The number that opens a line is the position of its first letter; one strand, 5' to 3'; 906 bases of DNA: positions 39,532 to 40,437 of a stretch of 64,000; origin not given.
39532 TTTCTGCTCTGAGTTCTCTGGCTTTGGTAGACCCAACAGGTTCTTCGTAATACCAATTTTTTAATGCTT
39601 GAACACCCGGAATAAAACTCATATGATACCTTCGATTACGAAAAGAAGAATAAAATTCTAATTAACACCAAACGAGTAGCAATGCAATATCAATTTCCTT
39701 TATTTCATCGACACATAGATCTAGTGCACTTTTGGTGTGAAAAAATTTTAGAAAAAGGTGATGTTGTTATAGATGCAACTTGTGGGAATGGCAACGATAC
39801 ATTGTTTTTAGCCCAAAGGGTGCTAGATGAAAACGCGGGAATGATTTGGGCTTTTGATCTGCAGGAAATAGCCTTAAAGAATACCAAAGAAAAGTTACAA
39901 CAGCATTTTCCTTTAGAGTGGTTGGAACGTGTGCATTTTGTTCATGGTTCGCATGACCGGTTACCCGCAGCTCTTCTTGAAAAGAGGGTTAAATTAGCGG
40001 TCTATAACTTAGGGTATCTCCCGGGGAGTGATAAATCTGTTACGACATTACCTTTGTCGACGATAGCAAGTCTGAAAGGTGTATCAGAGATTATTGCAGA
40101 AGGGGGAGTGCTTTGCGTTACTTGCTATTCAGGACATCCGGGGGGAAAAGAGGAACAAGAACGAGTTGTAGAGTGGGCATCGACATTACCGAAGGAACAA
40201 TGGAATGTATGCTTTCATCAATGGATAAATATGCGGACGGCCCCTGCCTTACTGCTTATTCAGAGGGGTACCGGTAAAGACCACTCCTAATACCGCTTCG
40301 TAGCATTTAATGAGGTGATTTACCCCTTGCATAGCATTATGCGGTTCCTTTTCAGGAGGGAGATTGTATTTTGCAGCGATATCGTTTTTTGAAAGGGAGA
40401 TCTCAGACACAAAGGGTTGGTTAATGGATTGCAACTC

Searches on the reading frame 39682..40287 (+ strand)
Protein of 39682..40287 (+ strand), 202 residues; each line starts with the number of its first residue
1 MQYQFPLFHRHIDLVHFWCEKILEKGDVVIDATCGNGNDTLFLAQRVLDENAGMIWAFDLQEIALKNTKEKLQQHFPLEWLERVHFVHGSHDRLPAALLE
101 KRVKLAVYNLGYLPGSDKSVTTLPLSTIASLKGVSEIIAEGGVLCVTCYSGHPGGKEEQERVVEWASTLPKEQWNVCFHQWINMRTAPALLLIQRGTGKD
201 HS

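Call 95: search_protein_families(library=pfam, proteins=[window:39682-40287:+], max_evalue=0.000001)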
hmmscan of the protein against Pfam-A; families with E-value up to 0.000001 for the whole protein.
window:39682-40287:+ (202 aa): 2 families
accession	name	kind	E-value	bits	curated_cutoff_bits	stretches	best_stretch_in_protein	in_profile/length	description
PF06962.18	rRNA_methylase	-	2.5e-41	141.2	22.7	1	55-193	1-135/137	Putative rRNA methylase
PF13847.12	Methyltransf_31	-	3.5e-08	33.7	27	1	24-150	2-113/145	Methyltransferase domain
